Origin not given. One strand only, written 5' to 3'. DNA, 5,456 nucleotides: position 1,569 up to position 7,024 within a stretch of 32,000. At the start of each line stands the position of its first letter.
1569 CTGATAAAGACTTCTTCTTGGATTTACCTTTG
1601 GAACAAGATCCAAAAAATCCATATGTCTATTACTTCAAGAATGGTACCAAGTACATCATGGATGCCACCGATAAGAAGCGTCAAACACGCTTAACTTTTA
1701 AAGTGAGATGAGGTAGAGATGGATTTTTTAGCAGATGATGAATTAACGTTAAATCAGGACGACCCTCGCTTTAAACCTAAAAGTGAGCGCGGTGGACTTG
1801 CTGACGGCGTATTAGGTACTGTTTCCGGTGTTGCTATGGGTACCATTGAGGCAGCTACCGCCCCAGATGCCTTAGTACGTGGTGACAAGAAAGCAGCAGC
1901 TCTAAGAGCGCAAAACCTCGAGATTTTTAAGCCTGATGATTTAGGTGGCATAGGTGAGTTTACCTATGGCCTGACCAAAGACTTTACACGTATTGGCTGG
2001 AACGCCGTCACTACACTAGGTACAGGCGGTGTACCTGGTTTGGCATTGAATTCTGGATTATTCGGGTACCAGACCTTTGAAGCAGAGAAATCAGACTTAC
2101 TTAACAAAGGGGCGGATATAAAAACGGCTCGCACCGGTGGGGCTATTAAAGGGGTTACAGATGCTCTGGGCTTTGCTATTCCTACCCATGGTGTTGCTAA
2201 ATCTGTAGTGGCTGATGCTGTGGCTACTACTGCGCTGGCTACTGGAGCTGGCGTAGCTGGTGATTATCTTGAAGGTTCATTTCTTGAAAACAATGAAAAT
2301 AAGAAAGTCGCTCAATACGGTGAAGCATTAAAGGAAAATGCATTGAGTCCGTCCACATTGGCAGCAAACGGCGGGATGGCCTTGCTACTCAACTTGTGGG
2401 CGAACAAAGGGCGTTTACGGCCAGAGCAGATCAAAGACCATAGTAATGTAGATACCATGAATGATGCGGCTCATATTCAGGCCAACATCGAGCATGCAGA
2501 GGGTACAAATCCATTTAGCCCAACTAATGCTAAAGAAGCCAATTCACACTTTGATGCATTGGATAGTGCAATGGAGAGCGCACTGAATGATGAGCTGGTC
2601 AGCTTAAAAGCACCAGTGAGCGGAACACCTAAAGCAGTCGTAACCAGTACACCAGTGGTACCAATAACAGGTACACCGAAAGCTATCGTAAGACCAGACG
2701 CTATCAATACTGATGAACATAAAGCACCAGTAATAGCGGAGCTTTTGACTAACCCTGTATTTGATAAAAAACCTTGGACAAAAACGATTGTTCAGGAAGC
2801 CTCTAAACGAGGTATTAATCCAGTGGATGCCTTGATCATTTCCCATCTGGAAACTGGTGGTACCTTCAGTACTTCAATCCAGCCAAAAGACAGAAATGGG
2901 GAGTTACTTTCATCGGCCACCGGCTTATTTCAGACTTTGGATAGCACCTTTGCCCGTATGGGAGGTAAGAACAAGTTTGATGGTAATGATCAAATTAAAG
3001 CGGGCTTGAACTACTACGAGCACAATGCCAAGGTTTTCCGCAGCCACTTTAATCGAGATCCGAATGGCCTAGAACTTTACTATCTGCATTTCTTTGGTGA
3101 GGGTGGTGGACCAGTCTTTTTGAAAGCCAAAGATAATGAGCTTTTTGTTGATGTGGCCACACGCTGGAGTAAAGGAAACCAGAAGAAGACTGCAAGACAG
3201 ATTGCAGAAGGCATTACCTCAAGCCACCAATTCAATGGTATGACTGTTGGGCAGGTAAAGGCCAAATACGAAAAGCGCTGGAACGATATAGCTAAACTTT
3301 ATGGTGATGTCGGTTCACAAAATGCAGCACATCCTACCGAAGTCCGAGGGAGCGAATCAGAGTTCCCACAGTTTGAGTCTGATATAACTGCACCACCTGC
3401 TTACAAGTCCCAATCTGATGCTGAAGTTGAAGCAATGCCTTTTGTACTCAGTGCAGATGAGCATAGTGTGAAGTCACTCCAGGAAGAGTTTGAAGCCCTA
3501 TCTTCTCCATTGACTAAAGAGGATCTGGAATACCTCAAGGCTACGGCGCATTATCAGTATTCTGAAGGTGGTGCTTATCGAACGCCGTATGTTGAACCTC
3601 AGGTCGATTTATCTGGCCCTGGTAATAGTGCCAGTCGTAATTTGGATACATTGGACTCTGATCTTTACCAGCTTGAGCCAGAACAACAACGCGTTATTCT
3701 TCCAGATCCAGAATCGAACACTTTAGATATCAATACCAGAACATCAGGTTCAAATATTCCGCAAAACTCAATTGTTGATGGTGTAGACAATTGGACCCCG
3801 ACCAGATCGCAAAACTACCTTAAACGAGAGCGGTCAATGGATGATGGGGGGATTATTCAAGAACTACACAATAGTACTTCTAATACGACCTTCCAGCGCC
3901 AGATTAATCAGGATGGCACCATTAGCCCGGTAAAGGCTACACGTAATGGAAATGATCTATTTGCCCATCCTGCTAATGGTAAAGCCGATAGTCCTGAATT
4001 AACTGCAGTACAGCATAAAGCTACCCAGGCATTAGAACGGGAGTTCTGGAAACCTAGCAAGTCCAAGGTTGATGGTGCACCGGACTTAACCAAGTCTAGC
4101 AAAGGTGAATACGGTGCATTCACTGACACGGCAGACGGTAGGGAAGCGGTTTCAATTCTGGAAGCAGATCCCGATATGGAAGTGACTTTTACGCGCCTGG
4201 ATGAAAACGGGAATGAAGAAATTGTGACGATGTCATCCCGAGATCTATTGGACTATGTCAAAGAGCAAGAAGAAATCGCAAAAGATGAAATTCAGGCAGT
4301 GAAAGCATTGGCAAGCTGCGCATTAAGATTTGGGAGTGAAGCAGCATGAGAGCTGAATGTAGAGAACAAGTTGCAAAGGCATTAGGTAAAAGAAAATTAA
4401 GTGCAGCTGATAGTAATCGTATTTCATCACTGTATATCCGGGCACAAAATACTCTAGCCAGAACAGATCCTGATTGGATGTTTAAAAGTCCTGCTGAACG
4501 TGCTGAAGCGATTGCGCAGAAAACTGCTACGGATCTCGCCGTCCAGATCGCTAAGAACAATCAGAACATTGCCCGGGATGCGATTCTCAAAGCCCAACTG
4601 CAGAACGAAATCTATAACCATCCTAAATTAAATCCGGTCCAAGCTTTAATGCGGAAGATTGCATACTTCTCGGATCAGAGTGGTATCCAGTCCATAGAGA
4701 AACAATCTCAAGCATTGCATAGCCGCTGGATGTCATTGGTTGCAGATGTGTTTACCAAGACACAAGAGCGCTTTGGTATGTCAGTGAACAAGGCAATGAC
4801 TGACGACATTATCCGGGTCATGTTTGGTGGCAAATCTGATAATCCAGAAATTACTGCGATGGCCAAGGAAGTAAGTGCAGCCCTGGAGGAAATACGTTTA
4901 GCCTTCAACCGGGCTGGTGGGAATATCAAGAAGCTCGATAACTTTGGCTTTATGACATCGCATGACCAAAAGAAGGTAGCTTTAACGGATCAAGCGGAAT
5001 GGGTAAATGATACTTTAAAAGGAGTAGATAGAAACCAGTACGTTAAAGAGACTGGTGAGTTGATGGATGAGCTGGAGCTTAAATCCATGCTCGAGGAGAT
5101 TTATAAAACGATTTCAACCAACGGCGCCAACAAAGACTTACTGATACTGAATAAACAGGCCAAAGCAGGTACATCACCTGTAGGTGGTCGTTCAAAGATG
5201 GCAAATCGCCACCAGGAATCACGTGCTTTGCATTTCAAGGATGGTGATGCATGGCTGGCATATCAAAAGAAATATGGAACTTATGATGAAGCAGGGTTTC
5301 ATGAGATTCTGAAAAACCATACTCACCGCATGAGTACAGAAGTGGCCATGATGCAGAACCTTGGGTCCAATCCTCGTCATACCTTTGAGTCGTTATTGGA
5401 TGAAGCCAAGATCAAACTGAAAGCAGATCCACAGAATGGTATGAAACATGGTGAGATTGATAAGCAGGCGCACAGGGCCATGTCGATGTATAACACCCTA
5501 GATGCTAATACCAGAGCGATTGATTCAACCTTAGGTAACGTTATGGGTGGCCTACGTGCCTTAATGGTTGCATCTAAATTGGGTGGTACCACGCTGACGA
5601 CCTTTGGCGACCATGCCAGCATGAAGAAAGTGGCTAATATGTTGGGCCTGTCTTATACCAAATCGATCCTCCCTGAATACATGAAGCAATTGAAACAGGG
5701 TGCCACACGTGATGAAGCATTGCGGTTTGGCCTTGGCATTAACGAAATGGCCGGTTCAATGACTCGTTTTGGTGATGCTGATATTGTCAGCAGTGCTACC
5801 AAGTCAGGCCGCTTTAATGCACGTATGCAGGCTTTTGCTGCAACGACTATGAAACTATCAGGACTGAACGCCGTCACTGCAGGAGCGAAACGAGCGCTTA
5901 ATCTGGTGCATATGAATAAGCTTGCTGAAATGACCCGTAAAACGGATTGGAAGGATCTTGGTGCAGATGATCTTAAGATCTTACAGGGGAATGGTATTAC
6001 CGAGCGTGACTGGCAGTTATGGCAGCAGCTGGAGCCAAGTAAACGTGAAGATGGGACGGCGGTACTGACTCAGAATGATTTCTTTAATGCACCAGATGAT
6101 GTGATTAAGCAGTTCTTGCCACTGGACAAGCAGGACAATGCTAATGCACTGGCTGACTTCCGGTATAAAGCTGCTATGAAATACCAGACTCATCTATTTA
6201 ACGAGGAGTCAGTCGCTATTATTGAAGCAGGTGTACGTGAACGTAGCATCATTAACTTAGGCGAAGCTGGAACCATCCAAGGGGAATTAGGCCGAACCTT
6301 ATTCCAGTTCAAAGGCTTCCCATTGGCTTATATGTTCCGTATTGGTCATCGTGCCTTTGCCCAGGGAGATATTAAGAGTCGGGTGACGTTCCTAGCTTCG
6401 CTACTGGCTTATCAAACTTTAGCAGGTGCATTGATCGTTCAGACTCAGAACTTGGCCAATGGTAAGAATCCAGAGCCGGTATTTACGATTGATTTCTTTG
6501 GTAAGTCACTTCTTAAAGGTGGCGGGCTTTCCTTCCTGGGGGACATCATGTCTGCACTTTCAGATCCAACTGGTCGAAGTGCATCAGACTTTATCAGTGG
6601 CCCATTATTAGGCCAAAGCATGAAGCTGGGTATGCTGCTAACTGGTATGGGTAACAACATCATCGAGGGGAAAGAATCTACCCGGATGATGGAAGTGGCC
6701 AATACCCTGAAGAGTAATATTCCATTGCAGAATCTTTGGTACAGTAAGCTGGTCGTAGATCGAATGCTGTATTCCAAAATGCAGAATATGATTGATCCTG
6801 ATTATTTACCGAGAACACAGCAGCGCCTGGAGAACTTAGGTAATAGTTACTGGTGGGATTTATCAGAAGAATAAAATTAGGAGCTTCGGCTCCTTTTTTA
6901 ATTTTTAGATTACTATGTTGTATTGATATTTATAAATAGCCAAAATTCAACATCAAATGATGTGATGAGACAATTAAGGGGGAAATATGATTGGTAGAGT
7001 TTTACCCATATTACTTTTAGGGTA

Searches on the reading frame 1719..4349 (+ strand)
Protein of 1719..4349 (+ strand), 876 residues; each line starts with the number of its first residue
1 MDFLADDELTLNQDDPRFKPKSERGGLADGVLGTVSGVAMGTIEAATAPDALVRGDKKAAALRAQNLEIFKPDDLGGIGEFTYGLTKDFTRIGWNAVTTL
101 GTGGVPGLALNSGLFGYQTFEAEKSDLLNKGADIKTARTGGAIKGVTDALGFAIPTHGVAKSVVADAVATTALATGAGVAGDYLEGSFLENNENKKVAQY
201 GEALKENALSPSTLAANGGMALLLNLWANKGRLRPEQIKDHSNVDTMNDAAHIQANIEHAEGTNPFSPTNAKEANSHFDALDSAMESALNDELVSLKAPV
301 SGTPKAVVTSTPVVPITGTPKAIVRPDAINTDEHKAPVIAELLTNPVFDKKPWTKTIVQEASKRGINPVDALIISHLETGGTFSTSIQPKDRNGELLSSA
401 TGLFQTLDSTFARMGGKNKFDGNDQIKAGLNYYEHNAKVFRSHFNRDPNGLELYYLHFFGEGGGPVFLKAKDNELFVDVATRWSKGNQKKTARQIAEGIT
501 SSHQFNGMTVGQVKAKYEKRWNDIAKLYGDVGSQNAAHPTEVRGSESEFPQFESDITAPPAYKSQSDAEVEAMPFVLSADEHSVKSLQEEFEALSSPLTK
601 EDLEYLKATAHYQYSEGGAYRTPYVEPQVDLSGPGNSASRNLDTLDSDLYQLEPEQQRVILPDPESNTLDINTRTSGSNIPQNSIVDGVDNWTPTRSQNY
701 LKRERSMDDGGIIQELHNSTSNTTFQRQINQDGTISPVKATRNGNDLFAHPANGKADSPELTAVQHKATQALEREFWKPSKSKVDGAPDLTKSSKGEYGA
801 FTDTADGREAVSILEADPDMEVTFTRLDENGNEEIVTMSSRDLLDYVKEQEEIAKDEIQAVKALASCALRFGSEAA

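Call 9: search_protein_families(library=pfam, proteins=[window:1719-4349:+], max_evalue=0.01)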
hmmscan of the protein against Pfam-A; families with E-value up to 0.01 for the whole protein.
window:1719-4349:+ (876 aa): 0 families

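Call 47: search_protein_families(library=padloc, proteins=[window:1719-4349:+], max_evalue=0.01)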
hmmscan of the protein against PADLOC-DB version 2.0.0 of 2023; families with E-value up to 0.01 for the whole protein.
window:1719-4349:+ (876 aa): 0 families

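Call 48: search_protein_families(library=phrogs, proteins=[window:1719-4349:+], max_evalue=0.001)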
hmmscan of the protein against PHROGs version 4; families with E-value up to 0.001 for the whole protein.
window:1719-4349:+ (876 aa): 5 families
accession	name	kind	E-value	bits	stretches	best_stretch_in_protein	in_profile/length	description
phrog_11561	-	unknown function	4.3e-263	876.6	1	1-873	4-853/853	-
phrog_4067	-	other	1.1e-08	35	1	354-522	671-844/980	transglycosylase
phrog_1145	-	unknown function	2.7e-08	34.2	1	34-287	62-322/594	-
phrog_14422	-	unknown function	3.7e-07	30.7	1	72-292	80-294/401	-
phrog_22520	-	unknown function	4.8e-05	23.8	1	375-468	24-115/330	-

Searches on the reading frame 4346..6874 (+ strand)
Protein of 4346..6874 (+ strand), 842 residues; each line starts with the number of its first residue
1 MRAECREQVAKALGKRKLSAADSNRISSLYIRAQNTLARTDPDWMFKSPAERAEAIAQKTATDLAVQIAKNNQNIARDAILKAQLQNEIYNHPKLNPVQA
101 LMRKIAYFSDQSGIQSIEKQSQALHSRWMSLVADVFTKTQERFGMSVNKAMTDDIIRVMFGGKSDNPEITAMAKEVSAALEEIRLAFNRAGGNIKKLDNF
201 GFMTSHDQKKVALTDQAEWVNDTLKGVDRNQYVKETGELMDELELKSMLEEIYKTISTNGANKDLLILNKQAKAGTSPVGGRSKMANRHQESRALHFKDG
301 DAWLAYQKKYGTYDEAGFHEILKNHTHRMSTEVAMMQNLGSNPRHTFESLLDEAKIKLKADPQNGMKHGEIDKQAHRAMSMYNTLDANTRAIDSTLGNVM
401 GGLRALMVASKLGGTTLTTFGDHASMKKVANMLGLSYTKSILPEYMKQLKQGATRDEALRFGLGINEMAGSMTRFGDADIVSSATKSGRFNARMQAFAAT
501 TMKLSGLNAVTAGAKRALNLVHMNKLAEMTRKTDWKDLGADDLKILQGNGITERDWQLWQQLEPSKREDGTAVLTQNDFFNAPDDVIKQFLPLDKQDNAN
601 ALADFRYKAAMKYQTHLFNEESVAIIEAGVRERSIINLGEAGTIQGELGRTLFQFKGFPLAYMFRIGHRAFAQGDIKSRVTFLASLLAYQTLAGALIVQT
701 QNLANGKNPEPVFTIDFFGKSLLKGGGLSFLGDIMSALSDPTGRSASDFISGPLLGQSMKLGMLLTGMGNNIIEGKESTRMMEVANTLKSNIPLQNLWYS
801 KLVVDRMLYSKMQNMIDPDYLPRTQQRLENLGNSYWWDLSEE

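Call 9: search_protein_families(library=pfam, proteins=[window:4346-6874:+], max_evalue=0.01)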
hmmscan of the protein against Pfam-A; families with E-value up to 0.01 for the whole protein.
window:4346-6874:+ (842 aa): 0 families

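Call 47: search_protein_families(library=padloc, proteins=[window:4346-6874:+], max_evalue=0.01)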
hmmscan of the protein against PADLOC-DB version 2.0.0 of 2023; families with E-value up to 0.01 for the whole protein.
window:4346-6874:+ (842 aa): 0 families

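Call 48: search_protein_families(library=phrogs, proteins=[window:4346-6874:+], max_evalue=0.001)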
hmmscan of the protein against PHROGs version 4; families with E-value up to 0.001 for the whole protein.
window:4346-6874:+ (842 aa): 4 families
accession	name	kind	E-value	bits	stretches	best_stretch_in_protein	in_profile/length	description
phrog_684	-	head and packaging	1.7e-248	828.3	1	1-841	1-827/840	virion structural protein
phrog_23925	-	unknown function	1.4e-116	391.2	1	1-475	1-469/471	-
phrog_26678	-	unknown function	4.6e-85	286.5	1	523-842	1-313/324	-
phrog_342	-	head and packaging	6.2e-11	42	2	319-557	754-993/1235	internal virion protein with endolysin domain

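Call 49: search_dna_similar(query=window:4346-6874:+, collection=phages, mode=protein, max_rows=15)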
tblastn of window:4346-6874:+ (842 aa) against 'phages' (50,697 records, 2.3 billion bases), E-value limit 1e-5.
Records with a match: 126; places in all: 128; records where one place covers at least 80% of the query: 103.
Best place of each record, by identity: 80-90% 1; <60% 125.
By first word of the organism name: Vibrio 40; Pelagibacter 14; Escherichia 13; Salmonella 12; Pseudomonas 11; Liberibacter 6; Acinetobacter 5; Burkholderia 5; Yersinia 3; Enterobacter 3; and 8 more.
By host as written in the record: - 31; Candidatus Pelagibacter ubique HTCC1062 10; Vibrio cholerae 2095 9; Vibrio cholerae 7; Pseudomonas aeruginosa PA14 5; Escherichia coli O157:H7 4; Salmonella enterica subsp. enterica serovar Heidelberg 3; Enterobacter sp. CT7 2; and 44 more.
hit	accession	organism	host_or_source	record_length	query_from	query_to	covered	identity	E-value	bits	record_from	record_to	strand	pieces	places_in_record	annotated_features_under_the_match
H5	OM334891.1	Acinetobacter phage 4316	Acinetobacter baumannii 4316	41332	1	841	100%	81.1%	0e+0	1419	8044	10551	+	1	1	hypothetical protein (x2) | transglycosylase family protein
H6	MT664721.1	Escherichia phage vB_EcoM_APEC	Escherichia coli APEC O78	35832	1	838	100%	34.7%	4e-146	482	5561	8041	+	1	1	minor capsid protein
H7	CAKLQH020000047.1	Acinetobacter phage MD-2021a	not known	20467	1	838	100%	32.5%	1e-134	449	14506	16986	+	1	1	phage protein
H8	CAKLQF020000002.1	Acinetobacter phage MD-2021a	not known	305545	1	838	100%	32.5%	1e-134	449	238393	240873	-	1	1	phage protein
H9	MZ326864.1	Alcaligenes phage Piluca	Alcaligenes faecalis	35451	1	838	100%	32.2%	2e-128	431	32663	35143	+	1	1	pilot protein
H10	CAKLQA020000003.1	Acinetobacter phage MD-2021a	not known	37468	1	838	100%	32.2%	3e-131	439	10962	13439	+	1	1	phage protein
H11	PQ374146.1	Acinetobacter phage TPWB-05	Acinetobacter sp.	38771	1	837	97%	32.4%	6e-85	450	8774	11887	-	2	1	virion structural protein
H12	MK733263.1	Yersinia phage YeP5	Yersinia enterocolitica JL2002-6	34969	1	841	100%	31.3%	6e-97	338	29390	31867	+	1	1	hypothetical protein (x2)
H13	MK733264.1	Yersinia phage YeP6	Yersinia enterocolitica JL2004-21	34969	1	841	100%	31.3%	6e-97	338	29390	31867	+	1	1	hypothetical protein (x2)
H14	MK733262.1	Yersinia phage YeP4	Yersinia enterocolitica LN1996-YE105.5R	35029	1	841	100%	31.3%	6e-97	338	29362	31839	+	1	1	hypothetical protein (x2)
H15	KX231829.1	Enterobacter phage Tyrion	Enterobacter sp. CT7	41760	1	837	99%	30.3%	4e-94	330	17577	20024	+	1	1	hypothetical protein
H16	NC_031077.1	Enterobacter phage Tyrion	Enterobacter sp. CT7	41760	1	837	99%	30.3%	4e-94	330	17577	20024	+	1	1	virion structural protein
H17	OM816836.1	Klebsiella phage vB_KpnP_BUCT711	Klebsiella pneumoniae BUCT711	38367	1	837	99%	30.2%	1e-92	326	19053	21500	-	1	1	hypothetical protein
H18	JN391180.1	Salmonella phage SPN1S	pathenogenic Salmonella bacterium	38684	1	837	99%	30.1%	3e-93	327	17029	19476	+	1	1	hypothetical protein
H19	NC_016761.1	Salmonella phage SPN1S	pathenogenic Salmonella bacterium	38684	1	837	99%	30.1%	3e-93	327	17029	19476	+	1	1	virion structural protein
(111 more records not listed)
